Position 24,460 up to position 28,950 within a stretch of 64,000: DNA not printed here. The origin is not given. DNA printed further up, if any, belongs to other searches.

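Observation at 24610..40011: Two paralogous giant T9SS adhesin-like proteins bracket an HD-GYP regulator and a redox/cysteine-desulfurase cluster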

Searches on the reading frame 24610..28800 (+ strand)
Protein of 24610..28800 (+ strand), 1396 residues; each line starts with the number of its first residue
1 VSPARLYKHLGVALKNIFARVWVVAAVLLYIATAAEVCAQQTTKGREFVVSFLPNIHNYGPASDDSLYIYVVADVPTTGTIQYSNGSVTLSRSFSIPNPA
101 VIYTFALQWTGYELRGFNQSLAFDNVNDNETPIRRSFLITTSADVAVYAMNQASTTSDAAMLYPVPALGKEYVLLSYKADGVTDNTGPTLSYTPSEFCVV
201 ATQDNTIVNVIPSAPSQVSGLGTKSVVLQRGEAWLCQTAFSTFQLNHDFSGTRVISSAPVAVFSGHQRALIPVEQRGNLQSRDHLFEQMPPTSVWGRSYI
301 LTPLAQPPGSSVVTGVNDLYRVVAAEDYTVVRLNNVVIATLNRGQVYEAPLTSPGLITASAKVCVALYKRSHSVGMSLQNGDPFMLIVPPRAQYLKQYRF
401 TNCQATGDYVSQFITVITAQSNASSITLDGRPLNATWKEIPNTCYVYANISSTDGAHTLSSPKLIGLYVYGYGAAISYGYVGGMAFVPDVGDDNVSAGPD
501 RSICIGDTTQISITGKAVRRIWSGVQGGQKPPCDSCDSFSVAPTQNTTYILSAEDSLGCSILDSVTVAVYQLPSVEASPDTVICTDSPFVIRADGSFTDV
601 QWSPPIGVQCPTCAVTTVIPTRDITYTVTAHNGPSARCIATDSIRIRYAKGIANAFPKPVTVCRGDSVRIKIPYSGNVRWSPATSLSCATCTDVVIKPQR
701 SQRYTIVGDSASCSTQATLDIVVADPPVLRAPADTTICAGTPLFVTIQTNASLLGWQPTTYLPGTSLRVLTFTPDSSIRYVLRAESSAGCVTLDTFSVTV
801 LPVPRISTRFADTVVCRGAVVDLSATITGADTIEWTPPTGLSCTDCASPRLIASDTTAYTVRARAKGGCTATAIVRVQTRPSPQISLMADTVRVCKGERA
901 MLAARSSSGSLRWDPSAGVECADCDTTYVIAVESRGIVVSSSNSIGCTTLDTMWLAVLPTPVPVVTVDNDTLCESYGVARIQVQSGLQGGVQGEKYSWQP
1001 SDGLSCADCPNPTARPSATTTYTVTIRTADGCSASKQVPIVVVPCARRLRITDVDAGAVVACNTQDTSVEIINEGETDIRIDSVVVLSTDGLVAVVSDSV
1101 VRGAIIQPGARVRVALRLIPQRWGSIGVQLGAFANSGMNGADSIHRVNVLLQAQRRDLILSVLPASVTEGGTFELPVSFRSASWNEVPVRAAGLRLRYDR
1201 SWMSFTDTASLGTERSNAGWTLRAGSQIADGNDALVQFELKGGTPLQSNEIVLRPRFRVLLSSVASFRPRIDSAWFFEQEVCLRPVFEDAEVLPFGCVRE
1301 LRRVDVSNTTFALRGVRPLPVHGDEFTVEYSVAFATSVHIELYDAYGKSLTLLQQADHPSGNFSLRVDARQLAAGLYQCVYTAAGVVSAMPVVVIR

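Call 5: search_protein_families(library=pfam, proteins=[window:24610-28800:+], max_evalue=0.01)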
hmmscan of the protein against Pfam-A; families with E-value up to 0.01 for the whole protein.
window:24610-28800:+ (1396 aa): 2 families
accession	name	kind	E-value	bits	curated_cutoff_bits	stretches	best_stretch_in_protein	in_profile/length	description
PF17517.7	IgGFc_binding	-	8.6e-63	212.8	25.6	1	158-471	1-297/297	IgGFc binding protein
PF19081.6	Ig_7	-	3.8e-05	24.3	27.3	0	962-1044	3-84/84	Ig-like domain CHU_C associated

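Call 6: search_protein_families(library=ncbifam, proteins=[window:24610-28800:+], max_evalue=0.01)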
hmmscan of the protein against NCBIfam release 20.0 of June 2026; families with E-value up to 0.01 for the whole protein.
window:24610-28800:+ (1396 aa): 0 families

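Call 30: find_homologous_proteins(query=window:24610-28797:+, max_evalue=1e-20)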
Query window:24610-28797:+ (1396 aa): 249 proteins with E <= 1e-20 among 8000 candidates; the best 120 are listed.
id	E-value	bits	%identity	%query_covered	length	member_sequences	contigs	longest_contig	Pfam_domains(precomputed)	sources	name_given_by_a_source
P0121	0.0e+0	3143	100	100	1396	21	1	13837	PF17517.8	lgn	-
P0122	0.0e+0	2717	91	94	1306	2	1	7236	PF17517.8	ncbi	ncbi:MAG: hypothetical protein RL156_878, partial [Bacteroidota bacterium]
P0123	0.0e+0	2213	69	99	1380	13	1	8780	PF17517.8,PF19081.7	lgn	-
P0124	0.0e+0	2157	67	100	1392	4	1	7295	PF17517.8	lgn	-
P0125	0.0e+0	1466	76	60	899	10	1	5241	PF17517.8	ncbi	ncbi:MAG: hypothetical protein ACKOBV_00360, partial [Candidatus Kapaibacterium sp.]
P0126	0.0e+0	1372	45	98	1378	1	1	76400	PF17517.8,PF19081.7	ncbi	-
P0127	0.0e+0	1296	45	95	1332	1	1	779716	PF17517.8,PF19081.7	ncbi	-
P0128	0.0e+0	1255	43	97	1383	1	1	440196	PF17517.8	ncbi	-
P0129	0.0e+0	1142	41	73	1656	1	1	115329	PF17517.8,PF19081.7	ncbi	-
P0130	0.0e+0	1140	41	98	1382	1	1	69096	PF17517.8,PF19081.7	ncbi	-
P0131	0.0e+0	1134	40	73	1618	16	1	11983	PF17517.8,PF19081.7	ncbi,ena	-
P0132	0.0e+0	1126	40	73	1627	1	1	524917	PF17517.8,PF19081.7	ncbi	-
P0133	0.0e+0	1124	42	71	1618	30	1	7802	PF17517.8,PF18962.8,PF19081.7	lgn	-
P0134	0.0e+0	1112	40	98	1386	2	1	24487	PF17517.8,PF18962.8,PF19081.7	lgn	-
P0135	0.0e+0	1102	41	72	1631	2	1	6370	PF17517.8,PF13860.13,PF19081.7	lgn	-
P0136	0.0e+0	1087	41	72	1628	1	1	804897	PF17517.8,PF18962.8,PF19081.7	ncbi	-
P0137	0.0e+0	1057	41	99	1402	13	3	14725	PF17517.8,PF18962.8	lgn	-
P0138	0.0e+0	1056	39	100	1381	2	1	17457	PF17517.8,PF18962.8,PF19081.7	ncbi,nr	ncbi:MAG: IgGFc-binding protein [Candidatus Kapabacteria bacterium]|nr:IgGFc-binding protein [Candid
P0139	0.0e+0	1054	39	75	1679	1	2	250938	PF17517.8,PF18962.8,PF19081.7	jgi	jgi:hypothetical protein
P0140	0.0e+0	1049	41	71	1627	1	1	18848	PF17517.8,PF19081.7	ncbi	-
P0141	0.0e+0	1045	41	99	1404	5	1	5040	PF17517.8,PF18962.8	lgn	-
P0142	0.0e+0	1040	40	99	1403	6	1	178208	PF17517.8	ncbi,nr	ncbi:MAG: IgGFc-binding protein [Chlorobi bacterium]|nr:IgGFc-binding protein [Chlorobiota bacterium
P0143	0.0e+0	1029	40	99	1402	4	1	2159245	PF17517.8,PF18962.8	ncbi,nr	ncbi:MAG: hypothetical protein KatS3mg039_1379 [Candidatus Kapaibacterium sp.]|nr:MAG: hypothetical 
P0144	0.0e+0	1025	40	100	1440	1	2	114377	PF17517.8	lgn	-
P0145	0.0e+0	1023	41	72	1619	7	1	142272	PF17517.8,PF18962.8,PF13860.13,PF19081.7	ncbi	-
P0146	0.0e+0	1020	40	98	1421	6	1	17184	PF17517.8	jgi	jgi:hypothetical protein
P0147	0.0e+0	1020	40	97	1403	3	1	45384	PF17517.8,PF18962.8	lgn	-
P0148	0.0e+0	1013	40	99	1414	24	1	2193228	PF17517.8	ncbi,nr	ncbi:MAG: hypothetical protein KatS3mg040_0277 [Candidatus Kapaibacterium sp.]|nr:MAG: hypothetical 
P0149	2.4e-296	1004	38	99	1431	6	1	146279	PF17517.8,PF19081.7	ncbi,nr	ncbi:MAG: hypothetical protein K1X91_00190 [Bacteriodetes bacterium]|nr:hypothetical protein [Bacter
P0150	1.4e-294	999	39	98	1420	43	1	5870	PF17517.8,PF18962.8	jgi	jgi:hypothetical protein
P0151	4.8e-287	974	39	98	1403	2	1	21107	PF17517.8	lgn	-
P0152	2.4e-256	872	48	63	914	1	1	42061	PF17517.8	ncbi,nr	ncbi:MAG: IgGFc-binding protein, partial [Chlorobi bacterium]|nr:IgGFc-binding protein [Chlorobiota 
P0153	2.1e-248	846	35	97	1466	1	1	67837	PF17517.8,PF18962.8,PF19081.7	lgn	-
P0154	1.3e-247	843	35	99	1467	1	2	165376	PF17517.8,PF18962.8,PF19081.7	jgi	jgi:hypothetical protein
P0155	5.2e-244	831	35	99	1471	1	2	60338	PF17517.8,PF18962.8,PF19081.7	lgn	-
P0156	8.5e-237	807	40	73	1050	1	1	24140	PF17517.8,PF19081.7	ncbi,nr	ncbi:MAG: IgGFc-binding protein, partial [Candidatus Kapabacteria bacterium]|nr:IgGFc-binding protei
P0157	3.7e-215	735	37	79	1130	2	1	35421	PF17517.8,PF19081.7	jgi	jgi:hypothetical protein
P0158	5.2e-200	685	33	99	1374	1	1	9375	PF17517.8,PF19081.7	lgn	-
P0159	1.6e-199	684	33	96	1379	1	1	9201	PF17517.8,PF19081.7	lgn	-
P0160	4.9e-192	659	51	40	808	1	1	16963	PF17517.8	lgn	-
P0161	9.7e-184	631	37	67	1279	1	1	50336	PF17517.8,PF19081.7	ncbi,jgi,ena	jgi:hypothetical protein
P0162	9.1e-172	592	47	42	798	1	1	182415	PF17517.8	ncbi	-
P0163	5.8e-170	586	48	38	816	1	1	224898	PF17517.8,PF18962.8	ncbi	-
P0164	5.1e-163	563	47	40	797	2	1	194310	PF17517.8,PF18962.8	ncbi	-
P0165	1.8e-158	548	47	40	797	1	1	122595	PF17517.8,PF18962.8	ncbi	-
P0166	1.9e-158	548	35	62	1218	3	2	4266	PF17517.8,PF19081.7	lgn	-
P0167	4.1e-158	546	35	56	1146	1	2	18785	PF17517.8,PF19081.7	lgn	-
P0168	8.3e-158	545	39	52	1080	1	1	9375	PF17517.8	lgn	-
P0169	2.9e-155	537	39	50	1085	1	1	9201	PF17517.8,PF19081.7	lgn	-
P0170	1.5e-152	528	34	57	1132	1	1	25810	PF17517.8,PF18962.8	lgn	-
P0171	9.1e-146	506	47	39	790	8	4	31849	PF17517.8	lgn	-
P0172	5.2e-145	503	32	61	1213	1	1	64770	PF17517.8,PF18962.8,PF19081.7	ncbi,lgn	-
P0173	3.0e-144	501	46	40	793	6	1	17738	PF17517.8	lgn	-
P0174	2.4e-139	484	28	98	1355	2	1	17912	PF17517.8,PF19081.7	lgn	-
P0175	1.3e-138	482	44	40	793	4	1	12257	PF17517.8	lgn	-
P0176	1.5e-138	482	43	38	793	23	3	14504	PF17517.8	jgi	jgi:hypothetical protein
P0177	3.1e-136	474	36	49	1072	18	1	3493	PF17517.8,PF19081.7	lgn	-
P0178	2.6e-134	468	32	60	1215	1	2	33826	PF17517.8,PF18962.8,PF19081.7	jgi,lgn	jgi:hypothetical protein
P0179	6.4e-120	420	33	62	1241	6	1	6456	PF17517.8,PF19081.7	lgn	-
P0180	1.9e-109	385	44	34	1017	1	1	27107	PF17517.8,PF18962.8,PF22544.3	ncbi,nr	ncbi:MAG: T9SS type A sorting domain-containing protein [Ignavibacteriae bacterium]|nr:T9SS type A s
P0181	5.7e-109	384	43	35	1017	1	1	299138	PF17517.8,PF18962.8,PF22544.3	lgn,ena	-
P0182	4.0e-108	381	42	35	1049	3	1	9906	PF17517.8,PF18962.8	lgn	-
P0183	4.6e-108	381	37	41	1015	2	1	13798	PF17517.8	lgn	-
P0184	3.6e-105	371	44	30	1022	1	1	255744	PF17517.8,PF18962.8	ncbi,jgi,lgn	-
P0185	1.6e-103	366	43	33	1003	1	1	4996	PF22073.3,PF17517.8,PF18962.8,PF22544.3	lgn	-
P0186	1.1e-102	363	40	34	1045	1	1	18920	PF15780.12,PF17517.8,PF18962.8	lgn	-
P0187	2.0e-100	355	42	32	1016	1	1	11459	PF17517.8,PF18962.8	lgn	-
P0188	9.4e-100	353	42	33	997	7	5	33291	PF17517.8,PF18962.8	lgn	-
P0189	2.3e-99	352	42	32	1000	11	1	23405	PF17517.8,PF18962.8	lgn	-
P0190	2.7e-99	352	41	34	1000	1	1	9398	PF17517.8,PF18962.8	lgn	-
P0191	2.0e-97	345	41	32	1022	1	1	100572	PF17517.8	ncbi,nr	ncbi:MAG: T9SS type A sorting domain-containing protein [Ignavibacteria bacterium]|nr:T9SS type A so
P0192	1.5e-96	342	41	33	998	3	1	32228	PF17517.8,PF18962.8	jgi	-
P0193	2.4e-96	342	40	32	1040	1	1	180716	PF15780.12,PF17517.8,PF18962.8,PF22544.3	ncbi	-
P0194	2.5e-96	342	40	32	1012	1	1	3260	PF15780.12,PF17517.8,PF18962.8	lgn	-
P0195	5.0e-95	337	40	33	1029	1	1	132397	PF17517.8,PF18962.8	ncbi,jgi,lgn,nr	ncbi:MAG: T9SS type A sorting domain-containing protein [Candidatus Kapabacteria bacterium]|jgi:hypo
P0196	2.2e-94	335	41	32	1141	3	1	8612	PF17517.8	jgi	jgi:hypothetical protein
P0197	2.7e-94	335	40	33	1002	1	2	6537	PF17517.8,PF18962.8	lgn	-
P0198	4.9e-93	331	38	33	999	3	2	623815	PF17517.8,PF22544.3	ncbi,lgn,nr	ncbi:MAG: IgGFc-binding protein [Candidatus Kapabacteria bacterium]|nr:IgGFc-binding protein [Candid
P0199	5.0e-93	331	37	33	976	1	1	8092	PF17517.8,PF18962.8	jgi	jgi:hypothetical protein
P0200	6.0e-92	327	39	32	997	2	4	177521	PF17517.8,PF22067.3,PF22544.3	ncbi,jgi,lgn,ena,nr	ncbi:hypothetical protein HRbin21_00858 [bacterium HR21]|nr:hypothetical protein HRbin21_00858 [bact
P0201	2.8e-91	325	40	33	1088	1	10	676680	PF22073.3,PF15780.12,PF17517.8,PF18962.8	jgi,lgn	jgi:hypothetical protein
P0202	4.9e-91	324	39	32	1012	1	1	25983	PF17517.8,PF18962.8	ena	-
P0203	7.3e-91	324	40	32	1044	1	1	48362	PF15780.12,PF17517.8,PF18962.8,PF22544.3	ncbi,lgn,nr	ncbi:MAG: T9SS C-terminal target domain-containing protein [Candidatus Kapaibacterium sp.]|nr:MAG: T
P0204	1.7e-90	322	39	32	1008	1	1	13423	PF15780.12,PF17517.8,PF18962.8,PF22544.3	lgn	-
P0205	2.6e-90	322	39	32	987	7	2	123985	PF17517.8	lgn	-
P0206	4.3e-90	321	39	34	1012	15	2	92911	PF17517.8,PF18962.8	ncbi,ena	-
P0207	6.7e-90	320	37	36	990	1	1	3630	PF17517.8,PF18962.8,PF22544.3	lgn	-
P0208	9.1e-90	320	40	33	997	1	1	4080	PF15780.12,PF17517.8,PF18962.8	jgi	jgi:hypothetical protein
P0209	1.3e-88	316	37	34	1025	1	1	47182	PF21633.4,PF17517.8,PF18962.8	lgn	-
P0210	2.0e-88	316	38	32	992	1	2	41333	PF17517.8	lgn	-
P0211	3.0e-88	315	41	33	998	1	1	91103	PF17517.8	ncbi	-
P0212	3.1e-88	315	39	33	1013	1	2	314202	PF17517.8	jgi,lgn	jgi:hypothetical protein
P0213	6.3e-88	314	37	32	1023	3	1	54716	PF17517.8,PF18483.9,PF03388.21,PF00139.27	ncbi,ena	-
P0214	1.0e-87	313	39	34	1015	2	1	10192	PF22073.3,PF17517.8,PF18962.8,PF22544.3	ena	-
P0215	8.9e-87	310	39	34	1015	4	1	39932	PF17517.8,PF18962.8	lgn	-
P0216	1.1e-85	306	39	32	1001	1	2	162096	PF17517.8,PF18962.8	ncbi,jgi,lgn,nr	ncbi:MAG: IgGFc-binding protein [bacterium]|nr:IgGFc-binding protein [bacterium]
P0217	3.2e-85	305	39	32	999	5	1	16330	PF17517.8,PF18962.8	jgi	jgi:hypothetical protein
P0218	8.2e-85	304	39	34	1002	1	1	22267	PF17517.8,PF18962.8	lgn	-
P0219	1.3e-84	303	37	33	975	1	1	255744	PF17517.8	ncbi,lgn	-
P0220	1.7e-84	303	39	33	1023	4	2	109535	PF17517.8,PF18962.8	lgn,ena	-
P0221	2.1e-84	302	39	34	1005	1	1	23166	PF17517.8,PF18962.8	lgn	-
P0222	3.8e-84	301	38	34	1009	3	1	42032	PF17517.8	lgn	-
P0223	4.2e-84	301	40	32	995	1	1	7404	PF17517.8,PF18962.8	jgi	-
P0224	8.0e-83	297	36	33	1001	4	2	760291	PF17517.8,PF18962.8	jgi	jgi:hypothetical protein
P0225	1.0e-81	293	39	33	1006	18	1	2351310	PF17517.8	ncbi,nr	ncbi:MAG: IgGFc-binding protein [Ignavibacteria bacterium]|nr:IgGFc-binding protein [Ignavibacteria 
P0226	1.7e-80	289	37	33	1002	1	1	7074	PF17517.8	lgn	-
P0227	1.8e-80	289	38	32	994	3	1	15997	PF17517.8,PF18962.8,PF22544.3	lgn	-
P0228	2.4e-79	285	37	34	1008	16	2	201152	PF17517.8,PF18962.8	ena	-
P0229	3.9e-79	285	37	34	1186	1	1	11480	PF22073.3,PF15780.12,PF17517.8,PF18962.8,PF12371.15,PF22544.3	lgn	-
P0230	3.7e-78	282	37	33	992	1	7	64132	PF17517.8,PF18962.8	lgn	-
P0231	5.9e-78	281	38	33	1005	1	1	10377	PF17517.8,PF18962.8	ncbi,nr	ncbi:MAG: IgGFc-binding protein [Candidatus Kapabacteria bacterium]|nr:IgGFc-binding protein [Candid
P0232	6.0e-78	281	37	34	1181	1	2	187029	PF15780.12,PF17517.8,PF18962.8,PF22067.3,PF22544.3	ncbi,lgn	-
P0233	1.3e-75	273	36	34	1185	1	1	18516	PF15780.12,PF17517.8,PF18962.8,PF22544.3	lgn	-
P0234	7.2e-73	264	26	74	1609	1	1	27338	PF00801.27,PF13585.13,PF17517.8,PF19081.7,PF18911.7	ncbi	-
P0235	1.8e-71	259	31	34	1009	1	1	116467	PF17517.8,PF18962.8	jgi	jgi:IgGFc binding protein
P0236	1.6e-70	256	34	33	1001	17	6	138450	PF15780.12,PF17517.8,PF18962.8,PF22544.3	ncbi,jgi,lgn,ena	-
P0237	2.3e-68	249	34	33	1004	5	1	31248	PF15780.12,PF17517.8,PF18962.8,PF22544.3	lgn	-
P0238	5.2e-68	248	33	33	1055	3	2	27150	PF17517.8,PF18962.8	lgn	-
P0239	5.0e-67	245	35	32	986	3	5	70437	PF15780.12,PF17517.8,PF18962.8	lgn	-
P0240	4.1e-64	235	34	33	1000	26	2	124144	PF15780.12,PF17517.8,PF18962.8,PF22544.3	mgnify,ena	mgnify:CR=1 FL=1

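Call 31: find_encoding_contigs(protein=P0127, flank=6000, max_places=1)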
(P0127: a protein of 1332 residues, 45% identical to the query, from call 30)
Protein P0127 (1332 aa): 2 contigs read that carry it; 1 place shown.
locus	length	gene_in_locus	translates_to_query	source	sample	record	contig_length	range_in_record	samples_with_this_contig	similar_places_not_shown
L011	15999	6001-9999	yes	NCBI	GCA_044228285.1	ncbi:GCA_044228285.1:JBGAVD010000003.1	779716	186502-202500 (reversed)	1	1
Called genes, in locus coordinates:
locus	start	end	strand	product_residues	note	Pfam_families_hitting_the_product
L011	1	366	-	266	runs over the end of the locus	PF07610:DUF1573, PF22544:HYDIN_VesB_CFA65-like_Ig (weak)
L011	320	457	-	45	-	-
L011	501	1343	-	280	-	-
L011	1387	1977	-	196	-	PF04542:Sigma70_r2, PF08281:Sigma70_r4_2, PF04545:Sigma70_r4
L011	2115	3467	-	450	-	-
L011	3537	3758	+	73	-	-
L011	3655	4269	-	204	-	PF01029:NusB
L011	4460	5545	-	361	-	PF02812:ELFV_dehydrog_N, PF00208:ELFV_dehydrog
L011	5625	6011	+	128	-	-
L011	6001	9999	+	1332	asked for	PF17517:IgGFc_binding, PF19081:Ig_7 (faint)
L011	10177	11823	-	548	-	PF13620:CarboxypepD_reg (faint)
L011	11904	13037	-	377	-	PF00266:Aminotran_5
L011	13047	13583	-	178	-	PF14520:HHH_5 (faint), PF00633:HHH, PF12826:HHH_2 (faint), PF12836:HHH_3, PF14716:HHH_8 (faint)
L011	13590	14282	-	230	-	PF01121:CoaE, PF13238:AAA_18 (weak), PF13671:AAA_33 (faint)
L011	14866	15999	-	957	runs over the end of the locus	PF13927:Ig_3 (faint), PF19081:Ig_7 (faint), PF06832:BiPBP_C (faint), PF07679:I-set (faint), PF13895:Ig_2 (faint), PF07686:V-set (faint)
